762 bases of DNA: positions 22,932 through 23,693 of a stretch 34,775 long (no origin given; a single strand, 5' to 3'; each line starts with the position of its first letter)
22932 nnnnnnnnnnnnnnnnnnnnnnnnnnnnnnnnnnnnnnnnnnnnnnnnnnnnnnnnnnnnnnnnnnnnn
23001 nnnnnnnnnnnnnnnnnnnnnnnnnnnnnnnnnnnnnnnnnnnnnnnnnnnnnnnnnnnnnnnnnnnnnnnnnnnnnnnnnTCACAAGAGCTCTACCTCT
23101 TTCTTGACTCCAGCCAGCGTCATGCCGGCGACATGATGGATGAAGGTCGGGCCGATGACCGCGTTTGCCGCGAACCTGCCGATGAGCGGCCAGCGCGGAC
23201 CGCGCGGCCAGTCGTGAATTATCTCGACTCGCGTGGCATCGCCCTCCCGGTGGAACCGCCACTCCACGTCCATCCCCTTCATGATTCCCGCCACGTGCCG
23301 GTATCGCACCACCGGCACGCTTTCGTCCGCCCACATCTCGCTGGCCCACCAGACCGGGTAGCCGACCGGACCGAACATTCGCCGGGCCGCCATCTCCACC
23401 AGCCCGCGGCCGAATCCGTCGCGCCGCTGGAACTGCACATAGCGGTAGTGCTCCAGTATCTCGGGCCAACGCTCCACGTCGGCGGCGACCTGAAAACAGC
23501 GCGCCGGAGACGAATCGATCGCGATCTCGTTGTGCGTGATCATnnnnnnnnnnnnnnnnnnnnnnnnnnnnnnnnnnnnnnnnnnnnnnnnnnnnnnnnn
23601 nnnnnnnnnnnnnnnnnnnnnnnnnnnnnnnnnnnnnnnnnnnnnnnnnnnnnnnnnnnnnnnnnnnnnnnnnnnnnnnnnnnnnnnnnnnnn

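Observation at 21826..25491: Translationally coupled methyltransferase / FAD-enzyme / SRPBCC / stand-alone ketosynthase cluster: possible uncharacterised phenolic-lipid or quinone-like pathway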

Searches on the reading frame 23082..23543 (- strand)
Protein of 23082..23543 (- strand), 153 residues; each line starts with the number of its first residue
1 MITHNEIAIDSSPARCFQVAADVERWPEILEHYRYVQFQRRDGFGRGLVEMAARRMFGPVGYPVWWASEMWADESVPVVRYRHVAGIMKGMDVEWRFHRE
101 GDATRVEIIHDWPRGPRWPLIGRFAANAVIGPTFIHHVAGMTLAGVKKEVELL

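Call 5: search_protein_families(library=ncbifam, proteins=[window:23082-23543:-], max_evalue=0.001)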
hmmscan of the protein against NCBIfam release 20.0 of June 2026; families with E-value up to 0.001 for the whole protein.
window:23082-23543:- (153 aa): 0 families

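Call 7: find_homologous_proteins(query=window:23085-23543:-, max_evalue=0.00001)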
Query window:23085-23543:- (153 aa): 992 proteins with E <= 0.00001 among 1010 candidates; the best 120 are listed.
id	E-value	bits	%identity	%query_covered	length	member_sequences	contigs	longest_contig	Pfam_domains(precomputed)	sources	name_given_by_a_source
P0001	7.2e-91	320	91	99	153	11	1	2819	PF03364.26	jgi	jgi:ribosome-associated toxin RatA of RatAB toxin-antitoxin module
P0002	5.1e-82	292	81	99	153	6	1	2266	PF03364.26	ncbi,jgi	jgi:ribosome-associated toxin RatA of RatAB toxin-antitoxin module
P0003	5.9e-82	291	83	99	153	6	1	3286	PF03364.26,PF10604.16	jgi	jgi:ribosome-associated toxin RatA of RatAB toxin-antitoxin module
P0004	1.9e-81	290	82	99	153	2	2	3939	PF03364.26,PF10604.16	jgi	jgi:ribosome-associated toxin RatA of RatAB toxin-antitoxin module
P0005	8.5e-81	288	82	99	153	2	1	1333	PF03364.26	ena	-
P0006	2.1e-80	286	81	99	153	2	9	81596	PF03364.26,PF10604.16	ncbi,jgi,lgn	jgi:ribosome-associated toxin RatA of RatAB toxin-antitoxin module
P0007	2.5e-80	286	81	99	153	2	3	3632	PF03364.26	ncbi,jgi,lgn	jgi:ribosome-associated toxin RatA of RatAB toxin-antitoxin module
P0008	4.1e-80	285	81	99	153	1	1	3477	PF03364.26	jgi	jgi:ribosome-associated toxin RatA of RatAB toxin-antitoxin module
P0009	6.4e-80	285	78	99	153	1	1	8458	PF03364.26,PF10604.16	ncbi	-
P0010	6.9e-80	285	79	99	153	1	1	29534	PF03364.26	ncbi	-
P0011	1.7e-79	283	81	99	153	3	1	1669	PF03364.26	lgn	-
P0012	5.1e-79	282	80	99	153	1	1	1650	PF03364.26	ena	-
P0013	5.5e-79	282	80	99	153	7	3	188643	PF03364.26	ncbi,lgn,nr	ncbi:MAG: hypothetical protein GTO46_03740 [Gemmatimonadetes bacterium]|nr:hypothetical protein [Gem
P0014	8.6e-79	281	78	100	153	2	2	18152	PF03364.26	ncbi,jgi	jgi:ribosome-associated toxin RatA of RatAB toxin-antitoxin module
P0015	1.5e-78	280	80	99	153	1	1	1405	PF03364.26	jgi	jgi:hypothetical protein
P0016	2.0e-78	280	80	99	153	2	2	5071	PF03364.26,PF10604.16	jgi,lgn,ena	-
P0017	2.8e-78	279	78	100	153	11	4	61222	PF03364.26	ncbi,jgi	jgi:ribosome-associated toxin RatA of RatAB toxin-antitoxin module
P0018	5.8e-78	278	78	99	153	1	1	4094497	PF03364.26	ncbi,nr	ncbi:MAG: hypothetical protein JSU87_07895 [Gemmatimonadota bacterium]|nr:MAG: hypothetical protein 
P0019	6.1e-78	278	78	99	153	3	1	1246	PF03364.26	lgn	-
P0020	8.6e-78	278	77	99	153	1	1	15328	PF03364.26,PF10604.16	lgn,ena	-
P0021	1.2e-77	277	80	99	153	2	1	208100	PF03364.26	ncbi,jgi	jgi:uncharacterized membrane protein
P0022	1.2e-77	277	78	100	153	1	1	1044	PF03364.26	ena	-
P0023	1.6e-77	277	76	100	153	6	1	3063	PF03364.26,PF10604.16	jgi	jgi:coenzyme Q-binding protein COQ10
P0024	4.2e-77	276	79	99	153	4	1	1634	PF03364.26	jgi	jgi:ribosome-associated toxin RatA of RatAB toxin-antitoxin module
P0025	6.5e-77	275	77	99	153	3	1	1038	PF03364.26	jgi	jgi:hypothetical protein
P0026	1.4e-76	274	76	99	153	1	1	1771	PF03364.26,PF10604.16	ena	-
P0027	1.4e-76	274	79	99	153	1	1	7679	PF03364.26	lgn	-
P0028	1.6e-76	274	77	99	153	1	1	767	PF03364.26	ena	-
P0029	2.2e-76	273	78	99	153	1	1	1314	PF03364.26,PF10604.16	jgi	jgi:ribosome-associated toxin RatA of RatAB toxin-antitoxin module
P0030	9.1e-76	271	76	99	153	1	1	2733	PF03364.26,PF10604.16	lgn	-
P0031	1.3e-75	271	74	99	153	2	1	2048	PF03364.26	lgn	-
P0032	2.2e-75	270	76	100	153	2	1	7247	PF03364.26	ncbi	-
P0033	2.3e-75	270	75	99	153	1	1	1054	PF03364.26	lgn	-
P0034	4.9e-75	269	75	99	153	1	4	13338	PF03364.26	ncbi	-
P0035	1.3e-74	267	76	100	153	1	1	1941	PF03364.26,PF10604.16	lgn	-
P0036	1.5e-74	267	77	99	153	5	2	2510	PF03364.26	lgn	-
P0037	1.7e-74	267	75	99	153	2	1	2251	PF03364.26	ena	-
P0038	2.0e-74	267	75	99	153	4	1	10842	PF03364.26,PF10604.16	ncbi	-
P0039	3.0e-74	266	75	100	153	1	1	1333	PF03364.26,PF10604.16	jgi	jgi:ribosome-associated toxin RatA of RatAB toxin-antitoxin module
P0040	5.3e-74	265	76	99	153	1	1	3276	PF03364.26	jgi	jgi:ribosome-associated toxin RatA of RatAB toxin-antitoxin module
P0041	2.1e-73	264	75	99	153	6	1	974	PF03364.26,PF10604.16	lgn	-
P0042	2.2e-73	263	74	100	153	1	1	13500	PF03364.26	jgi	jgi:ribosome-associated toxin RatA of RatAB toxin-antitoxin module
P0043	3.2e-73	263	78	93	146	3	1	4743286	PF03364.26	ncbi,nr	ncbi:MAG: SRPBCC family protein [Gemmatimonadota bacterium]|nr:MAG: SRPBCC family protein [Gemmatimo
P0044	3.4e-73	263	76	99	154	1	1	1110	PF03364.26,PF10604.16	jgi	jgi:ribosome-associated toxin RatA of RatAB toxin-antitoxin module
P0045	3.8e-73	263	75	99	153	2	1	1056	PF03364.26,PF10604.16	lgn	-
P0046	4.7e-73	262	74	99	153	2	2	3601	PF03364.26,PF10604.16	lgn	-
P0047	6.7e-73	262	75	99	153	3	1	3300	PF03364.26,PF10604.16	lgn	-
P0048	7.4e-73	262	74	99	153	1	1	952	PF03364.26,PF10604.16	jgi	jgi:ribosome-associated toxin RatA of RatAB toxin-antitoxin module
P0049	9.9e-73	261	75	99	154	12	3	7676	PF03364.26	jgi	jgi:ribosome-associated toxin RatA of RatAB toxin-antitoxin module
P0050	2.4e-72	260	73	99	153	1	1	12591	PF03364.26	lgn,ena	-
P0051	1.3e-71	258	75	99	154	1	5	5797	PF03364.26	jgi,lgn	jgi:ribosome-associated toxin RatA of RatAB toxin-antitoxin module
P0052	3.4e-71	256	72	99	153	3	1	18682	PF03364.26,PF10604.16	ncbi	-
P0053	4.2e-71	256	74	99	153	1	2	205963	PF03364.26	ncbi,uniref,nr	ncbi:MAG: hypothetical protein GWN99_02720 [Gemmatimonadetes bacterium]|uniref:Coenzyme Q-binding pr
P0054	7.8e-71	255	73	99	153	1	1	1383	PF03364.26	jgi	jgi:ribosome-associated toxin RatA of RatAB toxin-antitoxin module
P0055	2.1e-70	254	74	99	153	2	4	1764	PF03364.26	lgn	-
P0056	3.2e-70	253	72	99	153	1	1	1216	PF03364.26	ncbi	-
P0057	3.6e-70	253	74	99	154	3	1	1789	PF03364.26,PF10604.16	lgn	-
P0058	5.8e-70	252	74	99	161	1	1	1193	PF03364.26,PF10604.16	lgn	-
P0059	7.6e-70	252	72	99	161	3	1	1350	PF03364.26,PF10604.16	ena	-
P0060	2.0e-69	251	72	99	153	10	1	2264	PF03364.26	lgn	-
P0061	2.3e-69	250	72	99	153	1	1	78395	PF03364.26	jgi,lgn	-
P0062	1.3e-68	248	71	99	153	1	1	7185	PF03364.26,PF10604.16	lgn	-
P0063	1.5e-68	248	72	99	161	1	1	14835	PF03364.26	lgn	-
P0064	1.7e-68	248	72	99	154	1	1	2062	PF03364.26,PF10604.16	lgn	-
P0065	3.9e-68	246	72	99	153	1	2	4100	PF03364.26,PF10604.16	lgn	-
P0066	3.9e-68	246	72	100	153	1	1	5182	PF03364.26,PF10604.16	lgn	-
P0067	9.0e-68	245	71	99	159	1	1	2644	PF03364.26,PF10604.16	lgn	-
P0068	1.9e-66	241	68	99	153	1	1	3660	PF03364.26,PF10604.16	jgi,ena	jgi:ribosome-associated toxin RatA of RatAB toxin-antitoxin module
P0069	2.4e-66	241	70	99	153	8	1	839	PF03364.26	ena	-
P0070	4.8e-66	240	69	99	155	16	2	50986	PF03364.26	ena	-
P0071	3.2e-65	237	70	99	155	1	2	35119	PF03364.26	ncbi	-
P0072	5.9e-65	236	68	99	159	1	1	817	PF03364.26,PF10604.16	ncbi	-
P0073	7.6e-64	232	68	99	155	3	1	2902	PF03364.26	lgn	-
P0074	1.3e-60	222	68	99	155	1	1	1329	PF03364.26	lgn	-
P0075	2.5e-59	218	67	93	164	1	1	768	PF03364.26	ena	-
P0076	1.1e-58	216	66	99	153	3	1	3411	PF03364.26,PF10604.16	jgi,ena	jgi:ribosome-associated toxin RatA of RatAB toxin-antitoxin module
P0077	1.5e-58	215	66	99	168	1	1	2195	PF03364.26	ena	-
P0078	1.6e-58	215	65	99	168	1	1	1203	PF03364.26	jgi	-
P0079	3.4e-58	214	65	99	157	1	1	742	PF03364.26,PF10604.16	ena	-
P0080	4.3e-58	214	64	99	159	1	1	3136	PF03364.26,PF10604.16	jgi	-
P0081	4.7e-58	214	65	99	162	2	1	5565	PF03364.26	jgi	jgi:hypothetical protein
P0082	5.6e-58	213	64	99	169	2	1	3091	PF03364.26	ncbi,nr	ncbi:MAG TPA: SRPBCC family protein [Longimicrobiaceae bacterium]|nr:SRPBCC family protein [Longimic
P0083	1.1e-57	212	65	99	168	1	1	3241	PF03364.26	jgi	jgi:hypothetical protein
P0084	1.2e-57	212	64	99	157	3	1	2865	PF03364.26,PF10604.16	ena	-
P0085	1.9e-57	212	66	99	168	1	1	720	PF03364.26,PF10604.16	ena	-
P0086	2.1e-57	211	63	99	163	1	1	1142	PF03364.26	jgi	jgi:hypothetical protein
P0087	6.7e-57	210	65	97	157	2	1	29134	PF03364.26,PF10604.16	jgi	jgi:ribosome-associated toxin RatA of RatAB toxin-antitoxin module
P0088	7.0e-57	210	62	99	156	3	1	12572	PF03364.26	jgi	-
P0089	9.3e-57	209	65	97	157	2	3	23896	PF03364.26,PF10604.16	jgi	jgi:ribosome-associated toxin RatA of RatAB toxin-antitoxin module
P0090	9.8e-57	209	65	99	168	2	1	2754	PF03364.26,PF10604.16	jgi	jgi:hypothetical protein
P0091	1.1e-56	209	64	99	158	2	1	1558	PF03364.26,PF10604.16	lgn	-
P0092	1.2e-56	209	64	99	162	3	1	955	PF03364.26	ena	-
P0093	2.8e-56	208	63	99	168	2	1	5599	PF03364.26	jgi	jgi:ribosome-associated toxin RatA of RatAB toxin-antitoxin module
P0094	2.9e-56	208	63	99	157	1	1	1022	PF03364.26,PF10604.16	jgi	jgi:hypothetical protein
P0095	3.4e-56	208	62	99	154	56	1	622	PF03364.26,PF10604.16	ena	-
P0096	6.5e-56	207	62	99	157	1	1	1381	PF03364.26,PF10604.16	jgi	jgi:hypothetical protein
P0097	6.9e-56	207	63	99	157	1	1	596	PF03364.26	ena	-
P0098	7.3e-56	206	62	99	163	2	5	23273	PF03364.26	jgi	jgi:ribosome-associated toxin RatA of RatAB toxin-antitoxin module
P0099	8.7e-56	206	63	99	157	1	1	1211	PF03364.26,PF10604.16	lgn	-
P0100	1.0e-55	206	62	99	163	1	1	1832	PF03364.26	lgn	-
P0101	1.2e-55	206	61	99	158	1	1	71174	PF03364.26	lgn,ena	-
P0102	1.2e-55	206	65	99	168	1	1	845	PF03364.26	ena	-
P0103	1.4e-55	206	62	99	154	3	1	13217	PF03364.26,PF10604.16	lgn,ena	-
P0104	1.6e-55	205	61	99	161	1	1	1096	PF03364.26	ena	-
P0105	1.6e-55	205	63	99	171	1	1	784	PF03364.26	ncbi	-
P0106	1.8e-55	205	64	99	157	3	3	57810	PF03364.26,PF10604.16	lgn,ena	-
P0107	1.9e-55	205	59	99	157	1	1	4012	PF03364.26,PF10604.16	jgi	jgi:ribosome-associated toxin RatA of RatAB toxin-antitoxin module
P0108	2.1e-55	205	63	99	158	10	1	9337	PF03364.26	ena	-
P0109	2.1e-55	205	63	99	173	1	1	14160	PF03364.26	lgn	-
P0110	2.8e-55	205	61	99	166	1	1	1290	PF03364.26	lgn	-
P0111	3.0e-55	204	63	99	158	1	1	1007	PF03364.26,PF10604.16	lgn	-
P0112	3.8e-55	204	63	99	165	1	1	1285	PF03364.26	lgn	-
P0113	3.9e-55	204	62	99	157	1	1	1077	PF03364.26,PF10604.16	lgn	-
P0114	4.5e-55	204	61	99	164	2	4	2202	PF03364.26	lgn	-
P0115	5.2e-55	204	63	97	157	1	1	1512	PF03364.26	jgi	jgi:hypothetical protein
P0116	5.6e-55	204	62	99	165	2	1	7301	PF03364.26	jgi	jgi:uncharacterized membrane protein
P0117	5.8e-55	204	62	99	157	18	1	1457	PF03364.26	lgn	-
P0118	7.3e-55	203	62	97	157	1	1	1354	PF03364.26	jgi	jgi:coenzyme Q-binding protein COQ10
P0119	8.0e-55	203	63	99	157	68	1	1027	PF03364.26,PF10604.16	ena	-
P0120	8.7e-55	203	64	99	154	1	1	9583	PF03364.26,PF10604.16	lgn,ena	-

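Call 9: find_related_loci(query=A1, collection=genome_contigs, flank=6000)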
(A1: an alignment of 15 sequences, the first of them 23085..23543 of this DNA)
Query A1 (153 aa) in genome_contigs; peptide patterns used: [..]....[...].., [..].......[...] (x = any residue, [..] = any of these).
430 stretches matched a pattern; 369 encode a relative of the query (tblastn E <= 1e-3); the best 80 are kept; 80 distinct loci.
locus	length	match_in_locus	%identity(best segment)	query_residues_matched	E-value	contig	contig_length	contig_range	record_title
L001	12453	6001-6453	83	1-151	3e-83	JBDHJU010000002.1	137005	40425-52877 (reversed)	MAG: Gemmatimonadota bacterium isolate BHB10-26_Bin_323 BHB10-26_Bin_323_scaffold_169, whole genome shotgun sequence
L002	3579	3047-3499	81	1-151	2e-82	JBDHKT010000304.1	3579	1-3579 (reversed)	MAG: Gemmatimonadota bacterium isolate BHB10-38_Bin_32 BHB10-38_Bin_32_scaffold_187849, whole genome shotgun sequence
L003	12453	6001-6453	81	1-151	1e-81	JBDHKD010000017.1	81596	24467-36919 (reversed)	MAG: Gemmatimonadota bacterium isolate BHB10-38_Bin_112 BHB10-38_Bin_112_scaffold_1988, whole genome shotgun sequence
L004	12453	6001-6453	80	1-151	2e-81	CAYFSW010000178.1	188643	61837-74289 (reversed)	MAG TPA_asm: uncultured Gemmatimonadota bacterium isolate ERP108616_co1_161 genome assembly, contig: k119_776870, whole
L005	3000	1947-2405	79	1-153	1e-81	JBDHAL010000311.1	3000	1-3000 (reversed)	MAG: Gemmatimonadota bacterium isolate M3-44_Bin_235 M3-44_Bin_235_scaffold_227230, whole genome shotgun sequence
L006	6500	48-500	81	1-151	2e-80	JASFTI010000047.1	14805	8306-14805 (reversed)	MAG: Gemmatimonadales bacterium isolate D1103U20metaG_Bin_262 D1103U20metaG_FD_scaffold_1015_c1, whole genome shotgun se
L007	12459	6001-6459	78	1-153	3e-79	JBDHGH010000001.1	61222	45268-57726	MAG: Gemmatimonadota bacterium isolate M8-58_Bin_422 M8-58_Bin_422_scaffold_1266, whole genome shotgun sequence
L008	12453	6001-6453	79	1-151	5e-79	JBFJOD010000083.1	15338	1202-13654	MAG: Gemmatimonadota bacterium isolate Mix_sand18.2022.04.D.102 k141_3767530_length_15338_cov_13.8416, whole genome shot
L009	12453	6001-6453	79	1-151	3e-78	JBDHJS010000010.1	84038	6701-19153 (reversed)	MAG: Gemmatimonadota bacterium isolate BHB10-26_Bin_292 BHB10-26_Bin_292_scaffold_486, whole genome shotgun sequence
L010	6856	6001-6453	84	1-151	9e-76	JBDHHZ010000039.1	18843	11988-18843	MAG: Gemmatimonadota bacterium isolate M8-62_Bin_385 M8-62_Bin_385_scaffold_18981, whole genome shotgun sequence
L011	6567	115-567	83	1-151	2e-74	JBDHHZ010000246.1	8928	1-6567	MAG: Gemmatimonadota bacterium isolate M8-62_Bin_385 M8-62_Bin_385_scaffold_110106, whole genome shotgun sequence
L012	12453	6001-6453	80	1-151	8e-74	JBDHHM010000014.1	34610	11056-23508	MAG: Gemmatimonadota bacterium isolate M8-62_Bin_196 M8-62_Bin_196_scaffold_13358, whole genome shotgun sequence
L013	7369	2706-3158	74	1-151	2e-73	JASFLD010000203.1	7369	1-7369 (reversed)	MAG: Gemmatimonadales bacterium isolate D0817M02metaG_sub_Bin_188 D0817M02metaG_FD_scaffold_5225_c1, whole genome shotgu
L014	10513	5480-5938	71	1-153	2e-73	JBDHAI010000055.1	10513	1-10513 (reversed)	MAG: Gemmatimonadota bacterium isolate M3-44_Bin_197 M3-44_Bin_197_scaffold_29095, whole genome shotgun sequence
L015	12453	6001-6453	74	1-151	5e-72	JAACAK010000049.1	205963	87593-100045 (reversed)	MAG: Candidatus Kutchimonas denitrificans isolate KS3-K002 K_merged_R1_(paired)_contig_42464, whole genome shotgun seque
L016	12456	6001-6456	79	1-151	2e-71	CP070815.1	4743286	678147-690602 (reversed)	MAG: Gemmatimonadota bacterium isolate bin118 chromosome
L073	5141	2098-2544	60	1-151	6e-52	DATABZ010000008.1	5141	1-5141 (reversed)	MAG TPA_asm: Gemmatimonadales bacterium isolate SMAG_U6711 k141_402971, whole genome shotgun sequence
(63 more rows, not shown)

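Call 11: find_encoding_contigs(protein=P0101, flank=10000, max_places=2)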
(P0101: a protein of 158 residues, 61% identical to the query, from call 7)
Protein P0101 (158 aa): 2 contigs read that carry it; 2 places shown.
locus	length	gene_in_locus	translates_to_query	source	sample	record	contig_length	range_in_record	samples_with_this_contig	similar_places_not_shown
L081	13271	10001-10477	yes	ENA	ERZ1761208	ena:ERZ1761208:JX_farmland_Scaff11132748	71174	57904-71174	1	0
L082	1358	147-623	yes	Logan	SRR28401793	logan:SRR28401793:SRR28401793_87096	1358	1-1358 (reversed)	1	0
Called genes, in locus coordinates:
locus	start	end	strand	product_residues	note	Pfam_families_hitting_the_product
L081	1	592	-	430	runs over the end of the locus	PF00815:Histidinol_dh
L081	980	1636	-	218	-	PF01634:HisG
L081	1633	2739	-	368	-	PF13393:tRNA-synt_His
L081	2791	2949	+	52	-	-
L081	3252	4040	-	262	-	PF02358:Trehalose_PPase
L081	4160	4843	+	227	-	PF01502:PRA-CH, PF01503:PRA-PH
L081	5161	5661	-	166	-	-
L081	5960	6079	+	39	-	-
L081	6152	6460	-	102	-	PF01844:HNH, PF14279:HNH_5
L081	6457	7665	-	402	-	PF00291:PALP, PF01842:ACT (weak)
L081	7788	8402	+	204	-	PF00293:NUDIX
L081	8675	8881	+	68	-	-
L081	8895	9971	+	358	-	PF05343:Peptidase_M42, PF01546:Peptidase_M20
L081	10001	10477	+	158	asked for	PF03364:Polyketide_cyc (weak)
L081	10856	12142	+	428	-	PF00109:ketoacyl-synt, PF00108:Thiolase_N (weak), PF02801:Ketoacyl-synt_C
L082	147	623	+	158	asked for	PF03364:Polyketide_cyc (weak)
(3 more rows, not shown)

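Call 12: find_encoding_contigs(protein=P0018, flank=10000, max_places=2)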
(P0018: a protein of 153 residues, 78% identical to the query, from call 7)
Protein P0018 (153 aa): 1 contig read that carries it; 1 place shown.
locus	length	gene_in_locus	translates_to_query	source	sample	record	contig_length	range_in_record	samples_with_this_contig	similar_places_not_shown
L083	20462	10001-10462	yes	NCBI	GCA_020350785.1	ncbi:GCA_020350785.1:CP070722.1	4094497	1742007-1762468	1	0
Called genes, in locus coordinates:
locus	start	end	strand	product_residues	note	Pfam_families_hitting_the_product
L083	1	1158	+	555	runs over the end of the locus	PF02129:Peptidase_S15, PF00561:Abhydrolase_1 (faint), PF12697:Abhydrolase_6, PF20434:BD-FAE (faint), PF12146:Hydrolase_4, PF00326:Peptidase_S9 (faint), PF01738:DLH (weak)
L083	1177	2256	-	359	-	PF00365:PFK, PF01513:NAD_kinase (weak)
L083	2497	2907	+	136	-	PF04134:DCC1-like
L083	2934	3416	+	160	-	PF04186:FxsA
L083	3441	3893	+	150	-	PF07291:MauE (weak), PF07681:DoxX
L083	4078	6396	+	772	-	PF13428:TPR_14 (faint), PF25064:ARM_TT21_5th (faint), PF00515:TPR_1 (faint), PF13176:TPR_7 (faint), PF07719:TPR_2 (weak), PF13432:TPR_16 (weak), PF13414:TPR_11 (weak), PF14559:TPR_19 (weak), +6 more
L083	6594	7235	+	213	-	PF01613:Flavin_Reduct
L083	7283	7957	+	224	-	PF09365:DUF2461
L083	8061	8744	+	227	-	PF01209:Ubie_methyltran, PF13649:Methyltransf_25, PF13847:Methyltransf_31, PF08241:Methyltransf_11, PF08242:Methyltransf_12 (weak)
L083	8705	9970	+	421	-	PF00890:FAD_binding_2 (faint), PF01266:DAO (weak), PF01494:FAD_binding_3, PF04820:Trp_halogenase (faint), PF05834:Lycopene_cycl (faint)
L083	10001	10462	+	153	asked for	PF03364:Polyketide_cyc (weak)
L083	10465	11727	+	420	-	PF00109:ketoacyl-synt, PF02801:Ketoacyl-synt_C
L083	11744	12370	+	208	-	-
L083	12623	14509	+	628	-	PF02574:S-methyl_trans, PF02219:MTHFR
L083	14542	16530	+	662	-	PF08241:Methyltransf_11, PF13649:Methyltransf_25 (weak), PF01636:APH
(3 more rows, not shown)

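Call 16: search_solved_structures(query=window:23082-23543:-, max_evalue=10)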
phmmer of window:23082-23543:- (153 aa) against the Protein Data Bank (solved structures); distinct sequences matched with E-value up to 10: 8.
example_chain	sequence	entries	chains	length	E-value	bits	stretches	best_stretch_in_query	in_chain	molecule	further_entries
2rez_A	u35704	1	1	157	8.4e-05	25.7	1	3-120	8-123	Multifunctional cyclase-dehydratase-3-O-methyl transferase tcmN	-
3tl1_A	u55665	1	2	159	0.00016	24.8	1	3-120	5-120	Polyketide cyclase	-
3tvr_A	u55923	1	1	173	0.0002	24.5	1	3-120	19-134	Polyketide cyclase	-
2kf2_A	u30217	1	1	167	0.00024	24.2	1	3-120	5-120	Putative polyketide cyclase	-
2res_A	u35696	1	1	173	0.00029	23.9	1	3-120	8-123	Multifunctional cyclase-dehydratase-3-O-methyl transferase tcmN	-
3tvq_A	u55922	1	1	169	0.00033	23.8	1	3-119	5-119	Multifunctional cyclase-dehydratase-3-O-methyl transferase tcmN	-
2rer_A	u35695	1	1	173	0.00035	23.7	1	3-119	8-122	Multifunctional cyclase-dehydratase-3-O-methyl transferase tcmN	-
1t17_A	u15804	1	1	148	0.0052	19.9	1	11-112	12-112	conserved hypothetical protein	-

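Call 27: predict_structure(alignment_id=A1)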
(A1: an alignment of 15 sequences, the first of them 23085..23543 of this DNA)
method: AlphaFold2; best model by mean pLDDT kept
length: 153 residues; sequences in the alignment: 15
mean_pLDDT: 89.8   pTM: 0.84
mean pLDDT of the five models: 89.8, 88.3, 86.9, 82.7, 79.4
residues with pLDDT >= 90: 102; 70-90: 39; 50-70: 12; < 50: 0
segments of 3 or more residues with pLDDT < 50: none
pLDDT, mean of each block of 10 residues (from residue 1): 97 95 93 92 92 75 85 90 93 96 97 83 76 89 96 85
secondary structure, 60 per line:
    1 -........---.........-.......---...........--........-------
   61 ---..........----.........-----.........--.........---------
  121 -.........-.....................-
elements in order: E2-9 H13-21 H23-29 E33-43 E46-53 E64-73 E78-86 E92-100 E103-111 H122-130 H132-152

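Call 32: fold_search(model_id=the predicted structure, library=pdb)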
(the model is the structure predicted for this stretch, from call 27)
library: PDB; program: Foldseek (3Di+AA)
matches with E <= 10: 1387; with E <= 0.001: 309
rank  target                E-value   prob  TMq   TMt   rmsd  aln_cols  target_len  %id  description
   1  2d4r_A                2.5e-10  1.00  0.83  0.87   2.3       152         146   21  Crystal structure of TTHA0849 from Thermus thermophilus HB8 (released 2005-12-13)
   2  3tfz_F                2.5e-10  1.00  0.85  0.81   2.2       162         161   18  Crystal structure of Zhui aromatase/cyclase from Streptomcyes sp. R1128 (released 2011-09-14)
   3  2d4r_C                5.7e-10  1.00  0.84  0.88   2.1       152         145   21  Crystal structure of TTHA0849 from Thermus thermophilus HB8 (released 2005-12-13)
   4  3tfz_B                1.6e-09  1.00  0.79  0.74   2.7       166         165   20  Crystal structure of Zhui aromatase/cyclase from Streptomcyes sp. R1128 (released 2011-09-14)
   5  3tfz_E                2.5e-09  1.00  0.84  0.78   2.2       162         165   18  Crystal structure of Zhui aromatase/cyclase from Streptomcyes sp. R1128 (released 2011-09-14)
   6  2res                  3.0e-09  1.00  0.71  0.72   3.7       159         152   19  Tetracenomycin ARO/CYC mutant R69A (released 2008-04-22)
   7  3tvq                  3.4e-09  1.00  0.72  0.73   3.4       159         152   19  Crystal structure of TCM Aro/Cyc complexed with trans-dihidroquercetin (released 2012-04-04)
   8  2rer                  5.5e-09  1.00  0.78  0.77   2.6       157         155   19  Crystal structure of the aromatase/cyclase domain of TcmN from Streptomyces glaucescens (released 2008-04-22)
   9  2rez                  8.4e-09  1.00  0.78  0.77   2.8       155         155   21  Tetracenomycin ARO/CYC NaI Structure (released 2008-04-22)
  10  3tvr                  1.1e-08  1.00  0.77  0.69   3.3       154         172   20  Crystal Structure of Streptomyces coelicolor Polyketide Aromatase/Cyclase whiE-ORFVI (released 2012-04-04)
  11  3tl1_A                1.4e-08  1.00  0.75  0.73   3.5       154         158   21  Crystal structure of the Streptomyces coelicolor WhiE ORFVI polyketide aromatase/cyclase (released 2012-04-04)
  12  3tfz_A                1.5e-08  1.00  0.84  0.77   3.4       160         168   19  Crystal structure of Zhui aromatase/cyclase from Streptomcyes sp. R1128 (released 2011-09-14)
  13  6awv_B                1.7e-08  1.00  0.67  0.66   4.8       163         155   13  Ara h 8.01 in complex with epicatechin (released 2018-09-12)
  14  4m9b_A                1.7e-08  1.00  0.65  0.64   4.6       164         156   12  Crystal structure of Apo Ara h 8 (released 2013-11-27)
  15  3tfz_C                2.3e-08  1.00  0.86  0.80   2.0       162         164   18  Crystal structure of Zhui aromatase/cyclase from Streptomcyes sp. R1128 (released 2011-09-14)
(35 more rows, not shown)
